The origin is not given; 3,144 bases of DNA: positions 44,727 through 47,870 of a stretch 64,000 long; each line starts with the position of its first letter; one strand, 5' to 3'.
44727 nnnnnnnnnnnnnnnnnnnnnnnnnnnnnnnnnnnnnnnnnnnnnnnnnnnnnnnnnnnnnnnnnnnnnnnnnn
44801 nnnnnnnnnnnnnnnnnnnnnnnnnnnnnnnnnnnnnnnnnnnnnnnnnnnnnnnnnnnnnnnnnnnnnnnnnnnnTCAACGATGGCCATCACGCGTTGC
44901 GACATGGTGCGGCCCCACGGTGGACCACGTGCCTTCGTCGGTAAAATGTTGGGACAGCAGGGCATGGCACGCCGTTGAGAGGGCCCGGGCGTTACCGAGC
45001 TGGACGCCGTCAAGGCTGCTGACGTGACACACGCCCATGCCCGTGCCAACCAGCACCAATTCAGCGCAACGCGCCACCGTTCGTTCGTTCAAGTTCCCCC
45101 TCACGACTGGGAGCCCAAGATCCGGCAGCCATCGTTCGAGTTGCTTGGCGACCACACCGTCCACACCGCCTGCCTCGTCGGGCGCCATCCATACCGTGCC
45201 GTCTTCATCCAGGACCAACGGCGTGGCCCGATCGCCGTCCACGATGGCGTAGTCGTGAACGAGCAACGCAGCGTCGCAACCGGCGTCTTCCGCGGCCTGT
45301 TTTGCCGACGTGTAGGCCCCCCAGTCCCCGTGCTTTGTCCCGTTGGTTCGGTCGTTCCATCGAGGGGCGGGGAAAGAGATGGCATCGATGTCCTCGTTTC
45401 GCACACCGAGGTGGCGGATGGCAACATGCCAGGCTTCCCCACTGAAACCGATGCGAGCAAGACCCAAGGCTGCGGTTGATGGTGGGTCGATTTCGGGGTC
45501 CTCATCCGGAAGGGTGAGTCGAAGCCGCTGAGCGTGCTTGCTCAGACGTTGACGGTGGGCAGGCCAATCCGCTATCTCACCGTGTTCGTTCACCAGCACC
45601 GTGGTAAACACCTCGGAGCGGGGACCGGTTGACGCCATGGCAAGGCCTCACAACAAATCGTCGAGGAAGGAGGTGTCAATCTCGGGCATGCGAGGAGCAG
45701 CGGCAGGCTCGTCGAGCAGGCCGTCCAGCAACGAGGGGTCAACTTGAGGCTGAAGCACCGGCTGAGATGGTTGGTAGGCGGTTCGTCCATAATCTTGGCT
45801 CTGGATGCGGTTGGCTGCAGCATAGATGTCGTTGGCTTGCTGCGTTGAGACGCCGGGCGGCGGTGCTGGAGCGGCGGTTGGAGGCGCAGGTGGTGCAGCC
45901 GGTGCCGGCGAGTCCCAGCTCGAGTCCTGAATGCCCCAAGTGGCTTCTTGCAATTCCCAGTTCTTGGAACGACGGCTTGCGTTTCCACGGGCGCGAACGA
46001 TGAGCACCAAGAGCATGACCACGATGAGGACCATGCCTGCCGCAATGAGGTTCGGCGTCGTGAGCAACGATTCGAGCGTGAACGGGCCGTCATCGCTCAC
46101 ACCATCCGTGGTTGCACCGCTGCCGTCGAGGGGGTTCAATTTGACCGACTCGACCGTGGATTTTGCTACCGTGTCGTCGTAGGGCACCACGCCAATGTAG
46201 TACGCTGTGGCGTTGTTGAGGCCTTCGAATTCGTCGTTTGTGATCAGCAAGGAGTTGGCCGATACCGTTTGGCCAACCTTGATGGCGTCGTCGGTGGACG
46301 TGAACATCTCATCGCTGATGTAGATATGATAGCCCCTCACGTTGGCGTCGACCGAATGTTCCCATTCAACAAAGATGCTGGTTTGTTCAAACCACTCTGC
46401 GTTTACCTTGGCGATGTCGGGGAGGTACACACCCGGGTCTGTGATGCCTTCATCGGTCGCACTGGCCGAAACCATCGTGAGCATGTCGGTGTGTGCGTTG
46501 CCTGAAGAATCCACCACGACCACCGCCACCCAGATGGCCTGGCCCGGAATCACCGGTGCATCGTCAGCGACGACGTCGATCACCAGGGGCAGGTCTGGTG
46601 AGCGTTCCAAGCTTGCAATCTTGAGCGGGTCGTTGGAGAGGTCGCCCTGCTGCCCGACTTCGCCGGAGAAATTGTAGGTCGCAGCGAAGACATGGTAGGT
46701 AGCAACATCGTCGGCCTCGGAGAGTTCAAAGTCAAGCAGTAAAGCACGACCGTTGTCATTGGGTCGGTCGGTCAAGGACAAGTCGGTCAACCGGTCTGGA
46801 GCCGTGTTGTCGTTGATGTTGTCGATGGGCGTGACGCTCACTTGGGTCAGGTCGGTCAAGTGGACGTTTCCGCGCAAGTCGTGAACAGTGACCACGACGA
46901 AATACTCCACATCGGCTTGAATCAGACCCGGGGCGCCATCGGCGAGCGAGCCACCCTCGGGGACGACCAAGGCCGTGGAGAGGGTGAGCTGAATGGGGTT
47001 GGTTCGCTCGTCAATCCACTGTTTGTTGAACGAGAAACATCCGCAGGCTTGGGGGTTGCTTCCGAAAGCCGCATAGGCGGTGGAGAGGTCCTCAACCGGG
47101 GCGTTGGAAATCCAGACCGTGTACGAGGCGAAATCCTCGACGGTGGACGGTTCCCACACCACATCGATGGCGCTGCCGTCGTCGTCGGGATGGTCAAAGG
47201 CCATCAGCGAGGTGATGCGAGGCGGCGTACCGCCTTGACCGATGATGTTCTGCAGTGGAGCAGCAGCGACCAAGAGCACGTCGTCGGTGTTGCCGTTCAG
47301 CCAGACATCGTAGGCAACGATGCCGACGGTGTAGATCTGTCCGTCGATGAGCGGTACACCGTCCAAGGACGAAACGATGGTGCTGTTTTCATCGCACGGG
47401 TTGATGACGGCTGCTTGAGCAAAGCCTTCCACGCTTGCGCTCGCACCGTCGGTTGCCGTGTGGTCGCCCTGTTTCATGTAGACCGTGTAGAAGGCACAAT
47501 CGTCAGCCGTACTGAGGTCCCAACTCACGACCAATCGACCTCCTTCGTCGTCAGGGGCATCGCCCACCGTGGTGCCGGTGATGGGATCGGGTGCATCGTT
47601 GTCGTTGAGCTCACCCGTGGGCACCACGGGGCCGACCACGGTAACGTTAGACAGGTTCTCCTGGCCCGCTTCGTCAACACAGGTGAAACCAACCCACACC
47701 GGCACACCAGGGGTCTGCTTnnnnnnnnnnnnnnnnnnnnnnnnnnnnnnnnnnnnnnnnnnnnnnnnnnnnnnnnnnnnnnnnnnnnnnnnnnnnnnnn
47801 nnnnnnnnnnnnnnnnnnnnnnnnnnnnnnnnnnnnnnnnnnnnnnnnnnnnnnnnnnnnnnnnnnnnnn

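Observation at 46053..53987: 2779-aa multi-propeller surface protein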

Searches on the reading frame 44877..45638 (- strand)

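Call 9: search_protein_families(library=pfam, proteins=[window:44877-45638:-], max_evalue=0.001)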
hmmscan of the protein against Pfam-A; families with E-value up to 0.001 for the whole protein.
window:44877-45638:- (253 aa): 1 family
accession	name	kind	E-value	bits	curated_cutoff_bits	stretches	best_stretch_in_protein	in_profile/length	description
PF01063.24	Aminotran_4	-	1.1e-19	71.7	28.5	1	10-208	2-222/223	Amino-transferase class IV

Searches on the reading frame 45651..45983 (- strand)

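Call 42: search_protein_families(library=pfam, proteins=[window:45651-45983:-], max_evalue=5)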
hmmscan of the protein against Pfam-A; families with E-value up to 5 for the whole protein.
window:45651-45983:- (111 aa): 1 family
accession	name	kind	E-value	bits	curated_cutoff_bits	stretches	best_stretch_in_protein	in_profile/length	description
PF20180.4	UQCC2_CBP6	-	0.1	13.5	27.9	1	45-92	44-90/90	Complex III assembly factor UQCC2/CBP6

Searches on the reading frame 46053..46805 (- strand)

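Call 42: search_protein_families(library=pfam, proteins=[window:46053-46805:-], max_evalue=5)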
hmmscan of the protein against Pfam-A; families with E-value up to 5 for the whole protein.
window:46053-46805:- (251 aa): 3 families
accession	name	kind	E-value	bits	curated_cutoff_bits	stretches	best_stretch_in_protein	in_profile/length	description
PF00041.27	fn3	-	0.0018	18.9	25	1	141-207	13-67/84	Fibronectin type III domain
PF23608.1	Ig_ILCR1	-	0.0031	18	27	1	141-212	16-89/114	ILCR1 Ig-like domain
PF25788.1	Ig_Rha78A_N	-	0.13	12.9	27.4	1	146-215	22-90/105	Rha78A-like, N-terminal immunoglobulin domain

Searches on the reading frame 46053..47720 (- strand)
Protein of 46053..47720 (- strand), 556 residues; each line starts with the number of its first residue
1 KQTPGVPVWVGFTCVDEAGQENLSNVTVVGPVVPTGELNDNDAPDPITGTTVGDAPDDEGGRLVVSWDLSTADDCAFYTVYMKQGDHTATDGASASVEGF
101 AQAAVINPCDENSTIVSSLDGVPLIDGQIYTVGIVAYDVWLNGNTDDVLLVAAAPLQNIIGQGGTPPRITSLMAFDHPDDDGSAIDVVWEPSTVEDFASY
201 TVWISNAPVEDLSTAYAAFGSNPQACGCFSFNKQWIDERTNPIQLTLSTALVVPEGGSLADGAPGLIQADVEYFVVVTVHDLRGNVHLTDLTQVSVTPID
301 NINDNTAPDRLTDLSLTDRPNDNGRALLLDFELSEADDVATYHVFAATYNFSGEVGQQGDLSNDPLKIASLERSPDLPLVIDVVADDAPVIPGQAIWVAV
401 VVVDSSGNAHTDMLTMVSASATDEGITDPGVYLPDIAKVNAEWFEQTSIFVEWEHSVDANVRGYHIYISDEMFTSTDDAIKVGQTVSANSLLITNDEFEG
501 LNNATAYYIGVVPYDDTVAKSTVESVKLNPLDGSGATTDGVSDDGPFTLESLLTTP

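Call 27: search_solved_structures(query=A4, max_evalue=1)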
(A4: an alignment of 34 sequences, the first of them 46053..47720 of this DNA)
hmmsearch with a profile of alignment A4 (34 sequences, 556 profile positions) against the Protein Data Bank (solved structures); distinct sequences matched with E-value up to 1: 8.
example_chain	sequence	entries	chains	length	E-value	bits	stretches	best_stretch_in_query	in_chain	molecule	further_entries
5e53_A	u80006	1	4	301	0.017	16.8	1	437-516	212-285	Contactin-1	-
4yfe_A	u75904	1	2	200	0.12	14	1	437-477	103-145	Receptor-type tyrosine-protein phosphatase delta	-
2dlh_A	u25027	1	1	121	0.32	12.6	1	436-477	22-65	Receptor-type tyrosine-protein phosphatase delta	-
5jip_A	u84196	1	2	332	0.8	11.3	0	442-472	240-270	Cortical-lytic enzyme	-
6z2d_A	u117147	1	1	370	0.9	11.1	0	435-505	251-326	O-glycan protease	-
6z2o_A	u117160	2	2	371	0.9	11.1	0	435-505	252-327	O-glycan protease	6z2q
6z2p_A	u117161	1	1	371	0.9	11.1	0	435-505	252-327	O-glycan protease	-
4yh7_A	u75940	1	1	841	0.93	11.1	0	437-476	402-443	Receptor-type tyrosine-protein phosphatase delta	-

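Call 60: search_protein_families(library=pfam, alignment_id=A4, max_evalue=0.01)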
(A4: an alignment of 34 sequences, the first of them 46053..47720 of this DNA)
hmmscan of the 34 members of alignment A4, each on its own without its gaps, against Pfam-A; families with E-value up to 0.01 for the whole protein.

A. member 1, window:46053-47720:- (556 aa): 2 families
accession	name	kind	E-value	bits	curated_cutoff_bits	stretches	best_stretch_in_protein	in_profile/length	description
PF00041.27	fn3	-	8.3e-05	23.2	25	0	446-512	13-67/84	Fibronectin type III domain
PF23608.1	Ig_ILCR1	-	0.0074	16.8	27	0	446-517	16-89/114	ILCR1 Ig-like domain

B. families by the number of members that match (of 34 scanned): 4 families
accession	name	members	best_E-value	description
PF00041.27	fn3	15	4.6e-07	Fibronectin type III domain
PF23608.1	Ig_ILCR1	3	0.0057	ILCR1 Ig-like domain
PF25788.1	Ig_Rha78A_N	2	0.00091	Rha78A-like, N-terminal immunoglobulin domain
PF16794.11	fn3_4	2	0.0012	Fibronectin-III type domain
